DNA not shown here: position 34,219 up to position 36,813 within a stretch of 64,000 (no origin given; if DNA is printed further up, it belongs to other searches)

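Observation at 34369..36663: Solo STAND/NACHT NTPase with a PD-(D/E)xK-like N-terminal module and an unassignable ~380-aa C-terminal domain: candidate single-gene immune sensor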

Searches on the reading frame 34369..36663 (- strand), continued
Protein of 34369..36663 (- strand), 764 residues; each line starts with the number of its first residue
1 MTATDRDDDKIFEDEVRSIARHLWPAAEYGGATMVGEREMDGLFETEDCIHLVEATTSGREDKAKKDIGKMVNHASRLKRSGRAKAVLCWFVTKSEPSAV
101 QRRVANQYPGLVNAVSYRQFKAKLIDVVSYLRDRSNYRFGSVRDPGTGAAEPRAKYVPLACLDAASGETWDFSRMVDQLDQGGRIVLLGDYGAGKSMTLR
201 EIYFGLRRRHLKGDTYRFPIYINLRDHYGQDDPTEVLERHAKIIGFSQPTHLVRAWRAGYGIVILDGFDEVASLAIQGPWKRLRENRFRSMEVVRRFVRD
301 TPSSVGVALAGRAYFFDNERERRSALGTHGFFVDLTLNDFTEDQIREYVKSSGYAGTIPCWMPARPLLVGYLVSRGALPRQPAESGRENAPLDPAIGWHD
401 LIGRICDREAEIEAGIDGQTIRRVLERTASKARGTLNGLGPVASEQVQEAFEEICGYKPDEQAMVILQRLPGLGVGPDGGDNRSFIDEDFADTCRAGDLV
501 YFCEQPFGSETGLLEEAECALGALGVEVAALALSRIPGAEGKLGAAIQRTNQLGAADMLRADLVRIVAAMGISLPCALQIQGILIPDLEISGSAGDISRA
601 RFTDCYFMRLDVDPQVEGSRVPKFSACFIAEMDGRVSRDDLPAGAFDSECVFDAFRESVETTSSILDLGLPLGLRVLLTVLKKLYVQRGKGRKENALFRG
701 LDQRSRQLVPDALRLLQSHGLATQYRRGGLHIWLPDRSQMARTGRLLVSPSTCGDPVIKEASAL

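Call 15: find_encoding_contigs(protein=P0047, flank=10000, max_places=1)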
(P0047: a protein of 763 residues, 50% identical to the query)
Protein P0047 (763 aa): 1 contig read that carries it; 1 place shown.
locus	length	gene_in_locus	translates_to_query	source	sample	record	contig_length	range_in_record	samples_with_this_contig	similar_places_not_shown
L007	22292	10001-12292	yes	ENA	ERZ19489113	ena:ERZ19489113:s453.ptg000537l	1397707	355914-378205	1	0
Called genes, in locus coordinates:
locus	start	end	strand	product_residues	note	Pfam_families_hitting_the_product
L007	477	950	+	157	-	-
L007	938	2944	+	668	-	-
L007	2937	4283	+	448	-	PF00890:FAD_binding_2 (weak), PF01266:DAO, PF03486:HI0933_like (faint), PF01593:Amino_oxidase, PF13450:NAD_binding_8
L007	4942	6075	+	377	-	PF01717:Meth_synt_2 (faint)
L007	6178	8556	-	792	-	PF03176:MMPL, PF00873:ACR_tran (weak)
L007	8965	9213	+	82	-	-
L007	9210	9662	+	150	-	PF01850:PIN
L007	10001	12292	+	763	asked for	PF05729:NACHT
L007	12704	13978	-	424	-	PF01420:Methylase_S (faint)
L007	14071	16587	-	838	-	PF13588:HSDR_N_2, PF02384:N6_Mtase, PF01170:UPF0020, PF07669:Eco57I (faint)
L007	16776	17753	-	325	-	PF14870:PSII_BNR (weak), PF15902:Sortilin-Vps10 (faint), PF25852:DUF6242_C (faint), PF14870:PSII_BNR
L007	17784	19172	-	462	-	PF07044:DUF1329, PF17131:TP_0789-like (weak)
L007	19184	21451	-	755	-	PF06980:DUF1302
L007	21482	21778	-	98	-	PF13560:HTH_31 (weak), PF01381:HTH_3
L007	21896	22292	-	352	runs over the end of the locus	PF00005:ABC_tran, PF17912:OB_MalK (weak), PF08402:TOBE_2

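Call 33: list_cluster_members(proteins=[P0020, P0035, P0044, P0055, P0119, P0029, P0031, P0003, P0010, P0016])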
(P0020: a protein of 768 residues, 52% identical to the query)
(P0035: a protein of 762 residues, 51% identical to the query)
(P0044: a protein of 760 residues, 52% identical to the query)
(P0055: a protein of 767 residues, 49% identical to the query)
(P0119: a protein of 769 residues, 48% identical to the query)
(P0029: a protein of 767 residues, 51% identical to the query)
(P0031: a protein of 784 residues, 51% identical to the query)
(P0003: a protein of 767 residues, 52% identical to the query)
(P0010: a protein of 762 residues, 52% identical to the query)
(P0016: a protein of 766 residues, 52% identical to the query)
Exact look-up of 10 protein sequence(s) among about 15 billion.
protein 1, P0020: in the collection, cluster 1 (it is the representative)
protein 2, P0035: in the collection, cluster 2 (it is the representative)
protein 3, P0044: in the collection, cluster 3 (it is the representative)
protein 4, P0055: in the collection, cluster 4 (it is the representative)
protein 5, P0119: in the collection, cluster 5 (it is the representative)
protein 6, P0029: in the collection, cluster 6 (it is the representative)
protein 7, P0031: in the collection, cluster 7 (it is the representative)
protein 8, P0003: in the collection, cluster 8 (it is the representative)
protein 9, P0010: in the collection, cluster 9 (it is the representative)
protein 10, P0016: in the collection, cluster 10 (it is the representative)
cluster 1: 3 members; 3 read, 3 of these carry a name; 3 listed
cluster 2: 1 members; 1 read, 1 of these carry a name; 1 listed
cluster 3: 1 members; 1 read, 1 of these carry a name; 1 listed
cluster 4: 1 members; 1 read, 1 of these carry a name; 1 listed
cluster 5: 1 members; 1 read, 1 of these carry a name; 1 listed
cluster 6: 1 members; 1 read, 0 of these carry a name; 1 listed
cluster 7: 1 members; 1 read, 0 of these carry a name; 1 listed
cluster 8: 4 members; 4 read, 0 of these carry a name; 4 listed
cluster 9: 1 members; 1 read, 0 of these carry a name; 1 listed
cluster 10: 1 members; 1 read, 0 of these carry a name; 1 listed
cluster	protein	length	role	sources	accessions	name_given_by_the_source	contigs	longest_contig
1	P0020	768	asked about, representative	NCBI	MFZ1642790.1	MAG: NACHT domain-containing protein [Candidatus Contendobacter sp.]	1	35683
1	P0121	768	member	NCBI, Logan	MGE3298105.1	MAG: NACHT domain-containing NTPase [Porticoccaceae bacterium]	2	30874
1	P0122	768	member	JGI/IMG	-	hypothetical protein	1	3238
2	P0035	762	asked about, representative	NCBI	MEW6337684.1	MAG: NACHT domain-containing protein [Acidobacteriota bacterium]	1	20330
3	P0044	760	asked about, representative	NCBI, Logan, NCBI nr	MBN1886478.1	MAG: NACHT domain-containing protein [Thermoflexales bacterium] | NACHT domain-containing protein [Thermoflexales bacterium]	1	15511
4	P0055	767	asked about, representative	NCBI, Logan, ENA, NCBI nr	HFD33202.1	MAG TPA: NACHT domain-containing protein [Gammaproteobacteria bacterium] | NACHT domain-containing protein [Gammaproteobacteria bacterium]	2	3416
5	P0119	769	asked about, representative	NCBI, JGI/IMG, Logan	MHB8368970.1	MAG: NACHT domain-containing protein [Leptospirales bacterium]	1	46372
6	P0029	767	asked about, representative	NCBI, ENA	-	-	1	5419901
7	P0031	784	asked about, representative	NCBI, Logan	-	-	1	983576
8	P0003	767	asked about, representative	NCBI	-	-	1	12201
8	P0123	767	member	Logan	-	-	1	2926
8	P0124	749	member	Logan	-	-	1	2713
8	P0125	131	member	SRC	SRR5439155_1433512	-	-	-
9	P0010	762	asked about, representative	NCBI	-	-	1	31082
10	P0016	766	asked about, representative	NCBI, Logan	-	-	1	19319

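Call 49: find_related_loci(query=A1, collection=genome_contigs, flank=10000)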
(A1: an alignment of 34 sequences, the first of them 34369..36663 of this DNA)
Query A1 (764 aa) in genome_contigs; peptide patterns used: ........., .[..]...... (x = any residue, [..] = any of these).
189 stretches matched a pattern; 69 encode a relative of the query (tblastn E <= 1e-3); 68 distinct loci.
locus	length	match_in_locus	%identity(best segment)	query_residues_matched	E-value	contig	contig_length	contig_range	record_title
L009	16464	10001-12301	52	1-764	0e+0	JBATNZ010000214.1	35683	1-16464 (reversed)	MAG: Candidatus Contendobacter sp. isolate MFD10518_ilm_asm_bin19 k127_183257, whole genome shotgun sequence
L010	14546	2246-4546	51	1-764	0e+0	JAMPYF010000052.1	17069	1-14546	MAG: Sulfuritalea sp. isolate R2F_R2FSRR_metabat.66 R2F_C1784, whole genome shotgun sequence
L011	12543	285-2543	51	6-764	0e+0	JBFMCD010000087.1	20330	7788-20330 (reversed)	MAG: Acidobacteriota bacterium isolate MAG184 MAG184_87, whole genome shotgun sequence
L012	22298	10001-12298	51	1-764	0e+0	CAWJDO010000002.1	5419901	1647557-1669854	MAG: Bryobacterales bacterium isolate MFD06435.bin.1.198 genome assembly, contig: contig_17008, whole genome shotgun seq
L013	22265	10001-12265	51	4-764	0e+0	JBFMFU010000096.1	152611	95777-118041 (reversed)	MAG: Thermodesulfobacteriota bacterium isolate MAG279 MAG279_96, whole genome shotgun sequence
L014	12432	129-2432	50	1-764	0e+0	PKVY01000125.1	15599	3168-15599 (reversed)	MAG: Acidobacterium sp. isolate palsa_291 73.20120500_P32.9_contig_7979, whole genome shotgun sequence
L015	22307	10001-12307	50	1-764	0e+0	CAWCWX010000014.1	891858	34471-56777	MAG: uncultured Acidobacteriota bacterium isolate MFD05442.bin.1.6 genome assembly, contig: contig_7164, whole genome sh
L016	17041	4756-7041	50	1-764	0e+0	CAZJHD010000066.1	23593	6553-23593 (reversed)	MAG TPA_asm: uncultured Planctomycetales bacterium isolate SRP237561_co1_398 genome assembly, contig: NODE_3391_length_2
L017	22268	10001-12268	48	6-764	0e+0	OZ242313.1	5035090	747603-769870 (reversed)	MAG: Spirochaetia bacterium isolate e429cb45-3368-499c-8ecb-8058609f3e9e genome assembly, chromosome: 1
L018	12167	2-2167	50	47-764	0e+0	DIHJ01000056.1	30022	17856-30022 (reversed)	MAG TPA_asm: Nitrospira sp. UBA5699 UBA5699_contig_939, whole genome shotgun sequence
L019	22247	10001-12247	48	12-759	0e+0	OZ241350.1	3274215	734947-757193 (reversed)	MAG: Alphaproteobacteria bacterium isolate 81bb0e76-f755-4ee3-a3aa-f420175a6091 genome assembly, chromosome: 1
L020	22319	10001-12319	48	1-764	0e+0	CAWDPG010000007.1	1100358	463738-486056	MAG: uncultured Acidobacteriaceae bacterium isolate MFD01231.bin.1.32 genome assembly, contig: contig_9722, whole genome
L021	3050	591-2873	49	12-764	0e+0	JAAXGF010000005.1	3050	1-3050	MAG: Alphaproteobacteria bacterium isolate Plut_88856 filtered_Plut_88856_genomic_contig_113653, whole genome shotgun se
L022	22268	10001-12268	47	7-762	0e+0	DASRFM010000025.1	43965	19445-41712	MAG TPA_asm: Burkholderiales bacterium isolate SMAG_U10032 k141_713562, whole genome shotgun sequence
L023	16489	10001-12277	48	1-764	0e+0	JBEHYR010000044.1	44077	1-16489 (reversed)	MAG: Verrucomicrobiota bacterium isolate ESF1.bin.58 NODE_896_length_44077_cov_41.024762, whole genome shotgun sequence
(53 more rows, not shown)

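Call 56: search_protein_families(library=pfam, alignment_id=A4, max_evalue=0.00001)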
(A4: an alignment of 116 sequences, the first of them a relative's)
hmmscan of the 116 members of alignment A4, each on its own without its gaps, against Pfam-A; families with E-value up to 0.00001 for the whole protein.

A. member 1, L005:8540-10030:- (496 aa): 0 families

B. families by the number of members that match (of 116 scanned): 115 families (the first 25 are shown)
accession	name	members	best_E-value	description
PF18766.7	SWI2_SNF2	2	3.1e-70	SWI2/SNF2 ATPase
PF04313.20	HSDR_N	2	4.6e-43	Type I restriction enzyme R protein N terminus (HSDR_N)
PF04851.21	ResIII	2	5.2e-37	Type III restriction enzyme, res subunit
PF01420.25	Methylase_S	2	2.2e-17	Type I restriction modification DNA specificity domain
PF02086.21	MethyltransfD12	2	1.1e-16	D12 class N6 adenine-specific DNA methyltransferase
PF01170.24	UPF0020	2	4.2e-10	RMKL-like, methyltransferase domain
PF02867.20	Ribonuc_red_lgC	1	1.4e-182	Ribonucleotide reductase, barrel domain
PF00224.27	PK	1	4.7e-111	Pyruvate kinase, barrel domain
PF20256.3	MoCoBD_2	1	2.7e-74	Molybdopterin cofactor-binding domain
PF01434.24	Peptidase_M41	1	7e-61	Peptidase family M41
PF00496.27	SBP_bac_5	1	4.7e-59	Bacterial extracellular solute-binding proteins, family 5 Middle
PF02738.23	MoCoBD_1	1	1.6e-58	Molybdopterin cofactor-binding domain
PF00872.24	Transposase_mut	1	5.5e-58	Transposase, Mutator family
PF00009.33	GTP_EFTU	1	7.8e-56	Elongation factor Tu GTP binding domain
PF02384.22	N6_Mtase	1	3e-53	N-6 DNA Methylase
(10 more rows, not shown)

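Call 57: search_protein_families(library=pfam, alignment_id=A5, max_evalue=0.00001)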
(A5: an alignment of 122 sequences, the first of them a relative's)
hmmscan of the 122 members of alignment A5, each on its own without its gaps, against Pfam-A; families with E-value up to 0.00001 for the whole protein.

A. member 1, L039:4861-7410:- (849 aa): 2 families
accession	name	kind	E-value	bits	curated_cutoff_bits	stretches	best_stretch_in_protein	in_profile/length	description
PF00501.34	AMP-binding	-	1.8e-61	208.5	29.9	1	340-695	7-383/384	AMP-binding enzyme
PF13193.12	AMP-binding_C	-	1.5e-19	71.2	24.5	1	746-823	1-76/76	AMP-binding enzyme C-terminal domain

B. families by the number of members that match (of 122 scanned): 89 families (the first 25 are shown)
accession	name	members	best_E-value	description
PF00501.34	AMP-binding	2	6.7e-102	AMP-binding enzyme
PF00378.25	ECH_1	2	9.7e-58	Enoyl-CoA hydratase/isomerase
PF12704.14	MacB_PCD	2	7.6e-36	MacB-like periplasmic core domain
PF16113.10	ECH_2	2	4.8e-30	Enoyl-CoA hydratase/isomerase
PF02687.27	FtsX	2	5e-24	FtsX-like permease C-terminal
PF00665.32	rve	2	3.5e-23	Integrase core domain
PF13193.12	AMP-binding_C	2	1.5e-19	AMP-binding enzyme C-terminal domain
PF00293.34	NUDIX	2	4.7e-19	NUDIX domain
PF00589.27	Phage_integrase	2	5.4e-19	Phage integrase family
PF13304.12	AAA_21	2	2e-18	AAA domain, putative AbiEii toxin, Type IV TA system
PF13476.12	AAA_23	2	3.3e-16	AAA domain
PF02463.25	SMC_N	2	6.8e-16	RecF/RecN/SMC N terminal domain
PF01966.28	HD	2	1.9e-08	HD domain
PF13555.12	AAA_29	2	4.3e-07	P-loop containing region of AAA domain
PF00873.25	ACR_tran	1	3.7e-272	AcrB/AcrD/AcrF family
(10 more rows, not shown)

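Call 58: find_encoding_contigs(protein=P0031, flank=8000, max_places=1)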
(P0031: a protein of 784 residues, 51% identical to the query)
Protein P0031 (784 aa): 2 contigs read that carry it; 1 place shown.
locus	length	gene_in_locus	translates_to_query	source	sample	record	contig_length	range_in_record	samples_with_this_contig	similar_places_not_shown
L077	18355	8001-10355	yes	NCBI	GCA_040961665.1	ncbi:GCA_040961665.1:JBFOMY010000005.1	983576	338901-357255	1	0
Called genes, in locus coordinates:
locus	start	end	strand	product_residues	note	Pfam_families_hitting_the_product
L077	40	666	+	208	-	PF07298:NnrU (weak)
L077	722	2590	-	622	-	PF13522:GATase_6, PF13537:GATase_7, PF00733:Asn_synthase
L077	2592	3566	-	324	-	PF13439:Glyco_transf_4, PF13579:Glyco_trans_4_4, PF13477:Glyco_trans_4_2, PF13692:Glyco_trans_1_4, PF00534:Glycos_transf_1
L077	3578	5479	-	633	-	PF13522:GATase_6, PF13537:GATase_7, PF00733:Asn_synthase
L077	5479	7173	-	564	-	PF02543:Carbam_trans_N, PF16861:Carbam_trans_C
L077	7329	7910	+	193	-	-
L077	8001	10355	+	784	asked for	PF05729:NACHT (weak)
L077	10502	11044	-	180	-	PF14338:Mrr_N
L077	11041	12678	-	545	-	PF01844:HNH (weak)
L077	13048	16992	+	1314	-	PF02384:N6_Mtase (faint), PF20473:MmeI_Mtase (weak), PF07669:Eco57I (weak)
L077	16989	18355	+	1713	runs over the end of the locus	PF00270:DEAD, PF00271:Helicase_C, PF09369:MZB (weak)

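Call 59: find_encoding_contigs(protein=P0080, flank=8000, max_places=1)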
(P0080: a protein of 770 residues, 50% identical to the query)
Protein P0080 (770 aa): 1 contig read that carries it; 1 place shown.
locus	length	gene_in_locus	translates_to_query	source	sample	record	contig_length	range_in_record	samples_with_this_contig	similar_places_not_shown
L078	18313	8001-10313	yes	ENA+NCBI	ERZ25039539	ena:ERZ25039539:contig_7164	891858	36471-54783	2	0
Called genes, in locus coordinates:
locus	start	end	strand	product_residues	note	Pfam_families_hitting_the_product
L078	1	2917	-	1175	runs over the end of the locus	PF17757:UvrB_inter, PF02559:CarD_TRCF_RID, PF00270:DEAD, PF04851:ResIII (weak), PF00271:Helicase_C, PF03461:TRCF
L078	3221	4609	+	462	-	PF00772:DnaB, PF13481:AAA_25, PF03796:DnaB_C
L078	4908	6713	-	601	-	PF00009:GTP_EFTU, PF03144:GTP_EFTU_D2, PF22042:EF-G_D2 (weak), PF00679:EFG_C, PF06421:LepA_C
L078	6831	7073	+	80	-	PF14384:BrnA_antitoxin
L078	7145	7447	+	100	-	PF04014:MazE_antitoxin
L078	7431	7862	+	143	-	PF01850:PIN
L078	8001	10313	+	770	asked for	PF05729:NACHT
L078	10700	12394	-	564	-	PF03979:Sigma70_r1_1, PF00140:Sigma70_r1_2, PF04542:Sigma70_r2, PF04539:Sigma70_r3, PF04545:Sigma70_r4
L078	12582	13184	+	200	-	PF06155:GBBH-like_N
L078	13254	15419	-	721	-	PF07715:Plug, PF00593:TonB_dep_Rec_b-barrel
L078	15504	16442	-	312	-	PF01435:Peptidase_M48 (faint), PF05569:Peptidase_M56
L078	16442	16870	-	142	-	PF03965:Penicillinase_R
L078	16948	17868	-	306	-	PF17827:PrmC_N, PF05175:MTS, PF00891:Methyltransf_2 (weak), PF06325:PrmA, PF13847:Methyltransf_31, PF08241:Methyltransf_11, PF08242:Methyltransf_12, PF13649:Methyltransf_25, +2 more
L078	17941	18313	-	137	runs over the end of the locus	PF01850:PIN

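Call 60: find_encoding_contigs(protein=P0094, flank=8000, max_places=1)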
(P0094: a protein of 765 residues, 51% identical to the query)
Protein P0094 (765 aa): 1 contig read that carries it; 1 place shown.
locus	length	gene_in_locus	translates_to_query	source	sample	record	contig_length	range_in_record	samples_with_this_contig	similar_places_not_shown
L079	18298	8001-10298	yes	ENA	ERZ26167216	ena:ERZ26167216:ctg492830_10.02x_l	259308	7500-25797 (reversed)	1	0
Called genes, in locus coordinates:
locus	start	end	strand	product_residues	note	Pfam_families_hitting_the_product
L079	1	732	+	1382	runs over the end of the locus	PF01636:APH (faint), PF08378:NERD, PF00069:Pkinase, PF07714:PK_Tyr_Ser-Thr, PF00069:Pkinase, PF07714:PK_Tyr_Ser-Thr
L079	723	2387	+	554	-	PF26611:MAD7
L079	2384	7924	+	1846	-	-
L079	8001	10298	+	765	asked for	PF05729:NACHT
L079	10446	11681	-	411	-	PF00364:Biotin_lipoyl, PF02817:E3_binding, PF00198:2-oxoacid_dh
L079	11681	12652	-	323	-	PF02779:Transket_pyr, PF02780:Transketolase_C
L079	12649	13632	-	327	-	PF00676:E1_dh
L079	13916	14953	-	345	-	-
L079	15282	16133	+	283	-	PF02668:TauD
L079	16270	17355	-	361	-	PF14226:DIOX_N, PF03171:2OG-FeII_Oxy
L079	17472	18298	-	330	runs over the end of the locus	PF02733:Dak1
